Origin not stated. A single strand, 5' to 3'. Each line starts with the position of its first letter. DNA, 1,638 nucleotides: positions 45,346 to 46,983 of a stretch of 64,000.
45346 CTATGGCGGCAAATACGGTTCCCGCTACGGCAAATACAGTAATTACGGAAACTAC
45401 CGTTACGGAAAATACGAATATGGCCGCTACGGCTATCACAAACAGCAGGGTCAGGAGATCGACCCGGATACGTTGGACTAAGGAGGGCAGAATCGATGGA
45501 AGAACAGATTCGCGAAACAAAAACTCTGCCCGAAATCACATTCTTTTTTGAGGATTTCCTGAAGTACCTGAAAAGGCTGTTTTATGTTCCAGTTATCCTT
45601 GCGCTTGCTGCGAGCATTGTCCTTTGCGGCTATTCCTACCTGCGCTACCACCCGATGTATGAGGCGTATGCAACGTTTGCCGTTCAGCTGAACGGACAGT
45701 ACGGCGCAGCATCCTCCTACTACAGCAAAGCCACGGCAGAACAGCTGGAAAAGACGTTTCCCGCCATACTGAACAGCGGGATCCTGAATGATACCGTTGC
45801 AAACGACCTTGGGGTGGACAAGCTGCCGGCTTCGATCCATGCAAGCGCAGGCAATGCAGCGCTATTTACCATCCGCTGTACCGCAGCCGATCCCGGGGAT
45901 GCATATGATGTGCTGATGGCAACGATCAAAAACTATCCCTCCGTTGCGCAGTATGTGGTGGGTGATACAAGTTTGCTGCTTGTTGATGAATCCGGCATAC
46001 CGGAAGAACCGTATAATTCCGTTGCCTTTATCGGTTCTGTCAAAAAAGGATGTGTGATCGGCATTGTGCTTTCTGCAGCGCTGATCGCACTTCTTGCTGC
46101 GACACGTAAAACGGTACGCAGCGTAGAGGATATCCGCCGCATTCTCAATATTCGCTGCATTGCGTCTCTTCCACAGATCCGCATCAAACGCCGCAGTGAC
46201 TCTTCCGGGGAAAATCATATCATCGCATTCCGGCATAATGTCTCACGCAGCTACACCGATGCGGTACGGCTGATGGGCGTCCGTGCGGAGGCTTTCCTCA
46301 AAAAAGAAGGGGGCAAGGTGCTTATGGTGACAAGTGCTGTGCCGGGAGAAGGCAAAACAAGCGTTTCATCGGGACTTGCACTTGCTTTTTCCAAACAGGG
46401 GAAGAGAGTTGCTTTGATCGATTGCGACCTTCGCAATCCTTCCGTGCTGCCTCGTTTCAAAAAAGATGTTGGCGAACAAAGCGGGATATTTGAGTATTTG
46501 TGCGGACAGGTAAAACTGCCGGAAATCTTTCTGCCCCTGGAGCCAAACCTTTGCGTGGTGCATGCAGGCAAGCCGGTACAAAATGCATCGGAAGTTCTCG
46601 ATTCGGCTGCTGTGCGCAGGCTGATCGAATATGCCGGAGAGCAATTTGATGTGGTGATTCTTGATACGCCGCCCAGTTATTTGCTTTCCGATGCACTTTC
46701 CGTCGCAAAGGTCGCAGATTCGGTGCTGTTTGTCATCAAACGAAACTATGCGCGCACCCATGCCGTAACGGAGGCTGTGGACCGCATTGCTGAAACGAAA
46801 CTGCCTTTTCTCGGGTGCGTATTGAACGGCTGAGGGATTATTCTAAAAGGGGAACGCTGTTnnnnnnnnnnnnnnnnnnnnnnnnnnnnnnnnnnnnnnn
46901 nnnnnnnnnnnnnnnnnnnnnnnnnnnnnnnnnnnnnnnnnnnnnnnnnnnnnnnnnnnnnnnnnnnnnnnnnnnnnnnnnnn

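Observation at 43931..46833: Tandem fused Wzz/BY-kinase paralogues with complementary defects: a Tyr-tailed pseudokinase followed by a tail-less active kinase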

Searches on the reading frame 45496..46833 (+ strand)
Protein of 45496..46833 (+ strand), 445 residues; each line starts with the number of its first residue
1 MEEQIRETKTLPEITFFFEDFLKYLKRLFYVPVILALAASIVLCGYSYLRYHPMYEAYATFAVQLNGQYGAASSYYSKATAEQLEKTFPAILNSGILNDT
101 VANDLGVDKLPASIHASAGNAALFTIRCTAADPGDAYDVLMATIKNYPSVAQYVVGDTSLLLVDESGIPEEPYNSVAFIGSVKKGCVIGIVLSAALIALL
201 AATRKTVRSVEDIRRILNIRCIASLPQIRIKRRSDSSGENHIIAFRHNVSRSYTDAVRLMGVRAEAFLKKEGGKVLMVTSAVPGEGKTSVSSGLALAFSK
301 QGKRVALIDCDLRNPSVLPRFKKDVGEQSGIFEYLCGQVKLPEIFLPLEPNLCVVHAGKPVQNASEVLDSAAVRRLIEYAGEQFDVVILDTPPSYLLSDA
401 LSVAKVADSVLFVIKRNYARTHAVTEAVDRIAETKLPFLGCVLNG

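Call 3: search_protein_families(library=pfam, proteins=[window:45496-46833:+], max_evalue=0.01)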
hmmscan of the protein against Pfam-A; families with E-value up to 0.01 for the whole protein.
window:45496-46833:+ (445 aa): 8 families
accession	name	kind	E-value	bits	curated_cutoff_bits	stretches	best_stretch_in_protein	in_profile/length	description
PF13614.12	AAA_31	-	5.1e-11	43.3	27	1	274-433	2-166/177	AAA domain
PF10609.15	ParA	-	3.8e-09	36.8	27.1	1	274-444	4-173/246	NUBPL iron-transfer P-loop NTPase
PF01656.29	CbiA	-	2.5e-08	34.4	25.4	1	277-399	2-54/125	CobQ/CobB/MinD/ParA nucleotide binding domain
PF09140.17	MipZ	-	2.7e-05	24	20.7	1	278-410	5-125/262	ATPase MipZ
PF06564.18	CBP_BcsQ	-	5.9e-05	23.1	21.3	1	276-418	4-149/234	Cellulose biosynthesis protein BcsQ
PF02374.21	ArsA_ATPase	-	0.00023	20.9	24.3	0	284-311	11-38/305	Anion-transporting ATPase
PF01268.25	FTHFS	-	0.00088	18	27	1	268-321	49-102/556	Formate--tetrahydrofolate ligase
PF13500.12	AAA_26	-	0.0091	16.3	27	0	275-306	2-33/198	AAA domain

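Call 4: search_protein_families(library=ncbifam, proteins=[window:45496-46833:+], max_evalue=0.01)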
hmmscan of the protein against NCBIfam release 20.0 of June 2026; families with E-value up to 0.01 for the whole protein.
window:45496-46833:+ (445 aa): 25 families
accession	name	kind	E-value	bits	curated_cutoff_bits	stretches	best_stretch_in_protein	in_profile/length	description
TIGR01007.1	eps_fam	subfamily_domain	1.7e-33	115.9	108.05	1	261-444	5-188/204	polysaccharide biosynthesis tyrosine autokinase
TIGR03029.1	EpsG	equivalog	4.1e-31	108.2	313.8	1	232-444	63-273/274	chain length determinant protein tyrosine kinase EpsG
TIGR03018.1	pepcterm_TyrKin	hypoth_equivalog_domain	1.4e-29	102.9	230.65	1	266-436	28-201/207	XrtA-associated tyrosine autokinase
NF007350.0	PRK09841.1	equivalog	6.6e-25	87.3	1248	1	247-445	505-702/726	tyrosine-protein kinase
TIGR01005.1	eps_transp_fam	subfamily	2.4e-24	85.6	411.7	2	268-443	541-715/754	exopolysaccharide transport protein family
NF008568.0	PRK11519.1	equivalog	1.1e-20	73.4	1068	1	187-444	433-696/720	tyrosine-protein kinase Wzc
NF041546.1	ParA_partition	equivalog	1e-09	38.3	180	2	368-434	61-126/203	ParA family partition ATPase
TIGR01968.1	minD_bact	equivalog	1.7e-09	37.4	212.9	1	274-414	2-141/261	septum site-determining protein MinD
TIGR01969.1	minD_arch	subfamily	9.5e-09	34.8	201.75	1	275-444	2-168/251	cell division ATPase MinD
NF041136.1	MrpORP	equivalog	4.5e-07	29.5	450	1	274-318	6-50/365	iron-sulfur cluster carrier protein MrpORP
TIGR03815.1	CpaE_hom_Actino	equivalog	6.2e-07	28.9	154.45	1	268-433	106-271/340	septum site-determining protein Ssd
TIGR03371.1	cellulose_yhjQ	equivalog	7.8e-07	28.8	157.85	1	274-423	2-156/246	cellulose biosynthesis protein BcsQ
NF008079.0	PRK10818.1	equivalog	1.5e-06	27.7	508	0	204-262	190-249/270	septum site-determining protein MinD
NF047398.1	AAA_KGGVGR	domain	9.2e-06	26.1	90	1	284-336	13-66/190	KGGVGR-motif variant AAA ATPase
TIGR00345.1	GET3_arsA_TRC40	subfamily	4.1e-05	23.2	135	0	284-311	7-34/299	TRC40/GET3/ArsA family transport-energizing ATPase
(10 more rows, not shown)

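Call 6: search_solved_structures(query=window:45496-46833:+, max_evalue=0.001, show_alignments=3)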
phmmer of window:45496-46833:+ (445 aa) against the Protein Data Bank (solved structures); distinct sequences matched with E-value up to 0.001: 30.
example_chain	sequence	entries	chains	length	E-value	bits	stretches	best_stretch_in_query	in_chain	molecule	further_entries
6u1q_A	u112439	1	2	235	4e-24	88.7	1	271-444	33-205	VpsO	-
3cio_A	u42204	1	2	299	3.9e-21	78.8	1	248-445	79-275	Tyrosine-protein kinase etk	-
4jlv_A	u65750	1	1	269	3.7e-20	75.6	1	205-444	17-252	C-terminal fragment of Membrane protein CapA1, Putative uncharacterized protein capB1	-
7nhr_A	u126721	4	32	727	8.5e-20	74.4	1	183-445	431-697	Putative transmembrane protein Wzc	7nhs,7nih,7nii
9exo_H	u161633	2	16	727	8.5e-20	74.4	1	183-445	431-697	Putative transmembrane protein Wzc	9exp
7ni2_A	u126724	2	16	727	8.5e-20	74.4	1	183-445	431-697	Tyrosine-protein kinase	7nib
9exq_D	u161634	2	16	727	8.5e-20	74.4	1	183-445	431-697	Putative transmembrane protein Wzc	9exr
9i2q_D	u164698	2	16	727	8.5e-20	74.4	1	183-445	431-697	Putative transmembrane protein Wzc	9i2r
6z0p_A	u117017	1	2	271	7.2e-19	71.4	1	225-445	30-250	BceF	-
3la6_A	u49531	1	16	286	1.7e-16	63.5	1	255-444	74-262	Tyrosine-protein kinase wzc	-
9r62_I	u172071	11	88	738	5.8e-16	61.8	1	253-444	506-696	Tyrosine-protein kinase wzc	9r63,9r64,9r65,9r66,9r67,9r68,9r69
9xgv_A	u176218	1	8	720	5.9e-16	61.8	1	253-444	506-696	Tyrosine-protein kinase wzc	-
3bfv_A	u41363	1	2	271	3.5e-15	59.2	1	205-444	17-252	Membrane protein CapA1, Protein tyrosine kinase,Protein tyrosine kinase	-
4jmp_A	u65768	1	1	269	4.8e-15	58.8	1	205-444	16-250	C-terminal fragment of CapA, Protein tyrosine kinase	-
2ved_A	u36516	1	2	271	2.4e-14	56.5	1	205-444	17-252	MEMBRANE PROTEIN CAPA1, PROTEIN TYROSINE KINASE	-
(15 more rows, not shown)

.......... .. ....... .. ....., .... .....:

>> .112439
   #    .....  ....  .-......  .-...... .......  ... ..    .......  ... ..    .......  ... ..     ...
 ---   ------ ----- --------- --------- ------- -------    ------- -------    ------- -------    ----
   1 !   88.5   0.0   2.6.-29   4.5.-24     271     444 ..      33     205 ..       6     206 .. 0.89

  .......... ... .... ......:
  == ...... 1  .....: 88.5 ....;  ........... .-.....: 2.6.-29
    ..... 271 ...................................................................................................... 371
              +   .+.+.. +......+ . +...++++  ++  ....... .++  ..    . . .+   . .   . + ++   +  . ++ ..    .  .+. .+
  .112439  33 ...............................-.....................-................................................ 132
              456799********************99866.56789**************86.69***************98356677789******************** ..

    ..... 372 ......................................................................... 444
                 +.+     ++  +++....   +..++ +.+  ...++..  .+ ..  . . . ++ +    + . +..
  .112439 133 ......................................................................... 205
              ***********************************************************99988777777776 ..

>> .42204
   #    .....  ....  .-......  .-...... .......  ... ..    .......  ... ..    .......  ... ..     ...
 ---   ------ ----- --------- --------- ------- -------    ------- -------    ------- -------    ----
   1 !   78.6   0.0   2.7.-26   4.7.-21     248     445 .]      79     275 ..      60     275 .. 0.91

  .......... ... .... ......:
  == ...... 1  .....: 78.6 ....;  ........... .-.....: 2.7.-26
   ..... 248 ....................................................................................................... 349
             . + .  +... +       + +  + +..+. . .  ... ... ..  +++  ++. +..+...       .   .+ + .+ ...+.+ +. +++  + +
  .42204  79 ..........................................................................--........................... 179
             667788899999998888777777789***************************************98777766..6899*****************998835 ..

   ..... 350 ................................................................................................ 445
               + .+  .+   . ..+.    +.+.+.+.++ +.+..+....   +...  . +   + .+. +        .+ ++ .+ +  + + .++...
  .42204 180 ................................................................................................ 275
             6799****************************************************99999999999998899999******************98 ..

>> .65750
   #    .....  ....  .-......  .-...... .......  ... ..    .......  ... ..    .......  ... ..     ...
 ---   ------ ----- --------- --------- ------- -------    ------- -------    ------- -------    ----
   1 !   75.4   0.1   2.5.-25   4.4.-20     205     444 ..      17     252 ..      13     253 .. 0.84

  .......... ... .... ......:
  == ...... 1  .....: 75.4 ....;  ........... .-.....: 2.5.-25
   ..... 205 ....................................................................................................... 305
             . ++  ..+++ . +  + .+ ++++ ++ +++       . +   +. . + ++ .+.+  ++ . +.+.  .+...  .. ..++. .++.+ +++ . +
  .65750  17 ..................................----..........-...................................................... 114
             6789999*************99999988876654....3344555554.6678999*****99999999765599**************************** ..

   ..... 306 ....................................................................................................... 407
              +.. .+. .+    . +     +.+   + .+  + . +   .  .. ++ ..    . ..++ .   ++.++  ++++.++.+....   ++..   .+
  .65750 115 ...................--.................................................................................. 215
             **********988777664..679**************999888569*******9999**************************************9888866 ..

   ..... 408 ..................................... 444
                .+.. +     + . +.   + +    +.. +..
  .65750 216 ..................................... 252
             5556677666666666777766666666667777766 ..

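Call 15: find_homologous_proteins(query=window:45496-46833:+, max_evalue=1e-10)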
Query window:45496-46833:+ (445 aa): 286 proteins with E <= 1e-10 among 8000 candidates; the best 120 are listed.
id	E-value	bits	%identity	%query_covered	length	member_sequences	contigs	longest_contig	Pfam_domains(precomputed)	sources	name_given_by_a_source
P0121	2.2e-287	971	100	100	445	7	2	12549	PF10609.16,PF01656.30,PF13614.13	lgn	-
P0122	1.2e-224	764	80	100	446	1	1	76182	PF10609.16,PF01656.30,PF13614.13,PF09140.18,PF06564.19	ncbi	-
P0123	9.8e-135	468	51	100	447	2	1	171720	PF10609.16,PF01656.30,PF13614.13,PF09140.18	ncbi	-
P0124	2.5e-110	388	43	96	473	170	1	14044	PF10609.16,PF01656.30,PF13614.13,PF09140.18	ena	-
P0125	1.2e-100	356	42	100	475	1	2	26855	PF10609.16,PF01656.30,PF13614.13,PF09140.18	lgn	-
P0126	2.4e-100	355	41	97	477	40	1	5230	PF10609.16,PF01656.30,PF13614.13,PF09140.18,PF06564.19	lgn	-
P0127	1.3e-99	352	42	97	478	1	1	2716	PF10609.16,PF01656.30,PF13614.13,PF09140.18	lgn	-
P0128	2.1e-98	348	41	97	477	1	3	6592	PF10609.16,PF01656.30,PF13614.13,PF09140.18,PF02374.22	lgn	-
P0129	3.0e-98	348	40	97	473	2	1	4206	PF10609.16,PF01656.30,PF13614.13,PF09140.18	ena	-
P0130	6.0e-98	347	41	97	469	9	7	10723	PF10609.16,PF01656.30,PF13614.13,PF09140.18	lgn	-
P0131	6.5e-98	347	41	96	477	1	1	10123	PF00142.25,PF10609.16,PF01656.30,PF13614.13,PF09140.18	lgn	-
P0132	2.4e-97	345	41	96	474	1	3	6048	PF10609.16,PF01656.30,PF13614.13,PF09140.18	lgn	-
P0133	2.0e-95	338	39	97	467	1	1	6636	PF10609.16,PF01656.30,PF13614.13,PF09140.18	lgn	-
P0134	1.9e-94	335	40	96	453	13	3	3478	PF10609.16,PF01656.30,PF13614.13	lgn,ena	-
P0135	1.6e-93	332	39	97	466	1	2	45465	PF10609.16,PF01656.30,PF13614.13,PF09140.18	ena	-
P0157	3.1e-85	305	39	97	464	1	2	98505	PF00142.25,PF02706.21,PF10609.16,PF01656.30,PF13614.13,PF09140.18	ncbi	-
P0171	1.6e-83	299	39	96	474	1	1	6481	PF00142.25,PF10609.16,PF01656.30,PF13614.13,PF09140.18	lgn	-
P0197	1.3e-79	286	37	100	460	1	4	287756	PF10609.16,PF01656.30,PF13614.13,PF09140.18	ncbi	-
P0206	4.8e-79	284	36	100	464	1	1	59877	PF00142.25,PF10609.16,PF01656.30,PF13614.13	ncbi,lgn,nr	ncbi:MAG: polysaccharide biosynthesis tyrosine autokinase [Eubacteriales bacterium]|nr:polysaccharid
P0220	1.8e-78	283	34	97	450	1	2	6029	PF02706.21,PF10609.16,PF01656.30,PF13614.13,PF09140.18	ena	-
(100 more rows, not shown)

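Call 17: find_encoding_contigs(protein=P0123, flank=8000, max_places=2)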
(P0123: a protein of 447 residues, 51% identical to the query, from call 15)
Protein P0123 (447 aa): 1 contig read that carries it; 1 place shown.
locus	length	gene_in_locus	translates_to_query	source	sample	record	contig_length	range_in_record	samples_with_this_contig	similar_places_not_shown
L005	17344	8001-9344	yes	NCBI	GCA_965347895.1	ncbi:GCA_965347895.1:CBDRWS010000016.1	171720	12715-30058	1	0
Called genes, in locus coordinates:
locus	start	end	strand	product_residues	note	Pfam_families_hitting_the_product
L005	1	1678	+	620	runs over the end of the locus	PF13727:CoA_binding_3, PF00106:adh_short (weak), PF01073:3Beta_HSD, PF01370:Epimerase, PF02719:Polysacc_synt_2, PF04321:RmlD_sub_bind, PF07993:NAD_binding_4 (faint), PF16363:GDP_Man_Dehyd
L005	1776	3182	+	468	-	PF03816:LytR_cpsA_psr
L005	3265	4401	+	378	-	PF14907:NTP_transf_5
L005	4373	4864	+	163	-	-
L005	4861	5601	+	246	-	PF19567:CpsB_CapC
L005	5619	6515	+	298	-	PF16403:Bact_surface_Ig-like (weak)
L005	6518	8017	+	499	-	-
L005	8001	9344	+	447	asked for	PF01656:CbiA (weak), PF09140:MipZ (faint), PF10609:ParA (weak), PF13614:AAA_31 (weak)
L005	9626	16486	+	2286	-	PF13519:VWA_2 (faint)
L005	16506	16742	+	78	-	-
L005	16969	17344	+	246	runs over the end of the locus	-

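Call 19: find_encoding_contigs(protein=P0197, flank=8000, max_places=2)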
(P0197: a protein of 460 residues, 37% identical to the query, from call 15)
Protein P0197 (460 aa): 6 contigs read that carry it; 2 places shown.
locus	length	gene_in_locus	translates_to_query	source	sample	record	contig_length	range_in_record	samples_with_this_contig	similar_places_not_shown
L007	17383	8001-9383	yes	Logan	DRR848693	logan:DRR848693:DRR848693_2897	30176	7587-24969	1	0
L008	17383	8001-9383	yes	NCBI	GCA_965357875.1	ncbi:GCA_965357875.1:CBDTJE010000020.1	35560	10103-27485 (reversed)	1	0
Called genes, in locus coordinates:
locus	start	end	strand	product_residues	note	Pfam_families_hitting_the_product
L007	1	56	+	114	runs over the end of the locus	PF05402:PqqD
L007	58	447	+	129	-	-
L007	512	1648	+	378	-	PF04055:Radical_SAM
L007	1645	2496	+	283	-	PF27840:ScmC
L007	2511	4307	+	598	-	PF00664:ABC_membrane, PF00005:ABC_tran, PF02463:SMC_N, PF13304:AAA_21 (faint)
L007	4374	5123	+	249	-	PF19567:CpsB_CapC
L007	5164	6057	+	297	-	PF16403:Bact_surface_Ig-like (faint)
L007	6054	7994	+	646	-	PF02706:Wzz (weak), PF09140:MipZ (weak), PF10609:ParA, PF13614:AAA_31 (weak)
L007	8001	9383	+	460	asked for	PF01656:CbiA, PF09140:MipZ (faint), PF10609:ParA, PF13614:AAA_31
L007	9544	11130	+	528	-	PF02446:Glyco_hydro_77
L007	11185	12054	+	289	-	PF00303:Thymidylat_synt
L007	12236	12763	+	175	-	PF00186:DHFR_1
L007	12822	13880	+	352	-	PF04551:GcpE, PF26540:GcpE_C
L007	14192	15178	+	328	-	PF00356:LacI, PF01381:HTH_3 (weak), PF00532:Peripla_BP_1, PF13407:Peripla_BP_4, PF13377:Peripla_BP_3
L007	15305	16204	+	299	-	PF00294:PfkB, PF08543:Phos_pyr_kin (faint)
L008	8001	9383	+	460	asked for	PF01656:CbiA, PF09140:MipZ (faint), PF10609:ParA, PF13614:AAA_31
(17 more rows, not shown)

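Call 58: find_encoding_contigs(protein=P0220, flank=5000, max_places=1)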
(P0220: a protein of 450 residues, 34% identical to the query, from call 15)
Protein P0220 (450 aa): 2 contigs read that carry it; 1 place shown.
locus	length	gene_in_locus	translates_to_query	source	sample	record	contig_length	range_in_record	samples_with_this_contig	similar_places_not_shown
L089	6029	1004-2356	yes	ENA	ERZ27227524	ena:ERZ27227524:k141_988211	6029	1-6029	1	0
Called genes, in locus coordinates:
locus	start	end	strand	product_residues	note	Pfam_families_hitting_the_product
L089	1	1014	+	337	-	?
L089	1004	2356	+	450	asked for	PF02706:Wzz (faint), PF01656:CbiA, PF09140:MipZ (weak), PF10609:ParA, PF13614:AAA_31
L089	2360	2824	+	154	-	PF00717:Peptidase_S24 (weak)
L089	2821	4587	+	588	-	PF00664:ABC_membrane, PF02463:SMC_N, PF00005:ABC_tran, PF13304:AAA_21 (faint)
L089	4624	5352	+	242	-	PF19567:CpsB_CapC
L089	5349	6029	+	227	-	?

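Call 59: find_encoding_contigs(protein=P0171, flank=5000, max_places=1)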
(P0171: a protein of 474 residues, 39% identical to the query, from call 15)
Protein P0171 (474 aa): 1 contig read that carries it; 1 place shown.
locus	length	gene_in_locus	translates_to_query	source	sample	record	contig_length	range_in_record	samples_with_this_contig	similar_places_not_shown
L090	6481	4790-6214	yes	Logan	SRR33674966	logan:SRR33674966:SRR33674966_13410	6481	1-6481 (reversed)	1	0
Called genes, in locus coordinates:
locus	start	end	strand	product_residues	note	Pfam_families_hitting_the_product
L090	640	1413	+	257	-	PF19567:CpsB_CapC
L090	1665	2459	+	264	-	-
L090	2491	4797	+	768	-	-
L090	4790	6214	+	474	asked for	PF00142:Fer4_NifH (faint), PF01656:CbiA, PF09140:MipZ (faint), PF10609:ParA, PF13614:AAA_31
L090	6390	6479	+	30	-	?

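Call 60: find_encoding_contigs(protein=P0206, flank=5000, max_places=1)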
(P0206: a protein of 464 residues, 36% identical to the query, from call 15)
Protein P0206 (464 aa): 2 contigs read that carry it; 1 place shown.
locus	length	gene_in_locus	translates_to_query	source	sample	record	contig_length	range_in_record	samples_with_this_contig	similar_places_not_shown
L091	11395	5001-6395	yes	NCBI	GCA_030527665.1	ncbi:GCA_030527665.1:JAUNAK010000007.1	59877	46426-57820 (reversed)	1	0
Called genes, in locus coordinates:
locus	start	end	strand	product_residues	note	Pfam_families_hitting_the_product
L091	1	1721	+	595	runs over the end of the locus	PF00664:ABC_membrane, PF00005:ABC_tran, PF02463:SMC_N (weak), PF13304:AAA_21 (faint)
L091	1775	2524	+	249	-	PF19567:CpsB_CapC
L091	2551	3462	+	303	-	PF16403:Bact_surface_Ig-like (faint)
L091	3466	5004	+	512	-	PF10609:ParA, PF01656:CbiA, PF09140:MipZ (weak), PF13614:AAA_31 (faint)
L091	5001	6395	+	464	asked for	PF00142:Fer4_NifH (weak), PF01656:CbiA, PF10609:ParA, PF13614:AAA_31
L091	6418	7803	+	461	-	PF01235:Na_Ala_symp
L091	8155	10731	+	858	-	PF00142:Fer4_NifH, PF01656:CbiA, PF02374:ArsA_ATPase (weak), PF13614:AAA_31, PF00148:Oxidored_nitro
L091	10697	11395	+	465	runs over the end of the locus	PF00148:Oxidored_nitro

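Call 61: find_encoding_contigs(protein=P0157, flank=5000, max_places=1)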
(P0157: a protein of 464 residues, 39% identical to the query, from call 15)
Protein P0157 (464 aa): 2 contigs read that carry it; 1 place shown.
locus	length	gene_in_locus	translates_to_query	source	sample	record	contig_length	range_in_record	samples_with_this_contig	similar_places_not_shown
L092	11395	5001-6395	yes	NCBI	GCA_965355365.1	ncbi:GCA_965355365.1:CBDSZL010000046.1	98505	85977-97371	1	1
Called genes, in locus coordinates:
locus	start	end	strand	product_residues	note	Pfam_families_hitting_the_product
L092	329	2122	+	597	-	PF00664:ABC_membrane, PF00005:ABC_tran, PF02463:SMC_N, PF13304:AAA_21 (faint)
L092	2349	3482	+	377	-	PF16403:Bact_surface_Ig-like (faint)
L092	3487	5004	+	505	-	PF02706:Wzz (weak), PF01656:CbiA (weak), PF09140:MipZ (weak), PF10609:ParA, PF13614:AAA_31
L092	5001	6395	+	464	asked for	PF02706:Wzz (faint), PF01656:CbiA, PF09140:MipZ (faint), PF10609:ParA, PF13614:AAA_31, PF00142:Fer4_NifH (weak)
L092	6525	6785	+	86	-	PF13711:DUF4160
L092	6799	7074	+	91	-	PF10387:DUF2442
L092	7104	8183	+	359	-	PF00365:PFK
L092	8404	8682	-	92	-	PF15738:YafQ_toxin, PF05016:ParE_toxin (weak)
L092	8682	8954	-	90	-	PF04221:RelB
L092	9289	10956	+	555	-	PF05496:RuvB_N (faint), PF13177:DNA_pol3_delta2, PF00004:AAA, PF13401:AAA_22 (faint), PF22608:DNAX_ATPase_lid, PF12169:DNA_pol3_gamma3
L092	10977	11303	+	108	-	PF01909:NTP_transf_2, PF18765:Polbeta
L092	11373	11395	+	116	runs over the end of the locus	PF02575:YbaB_DNA_bd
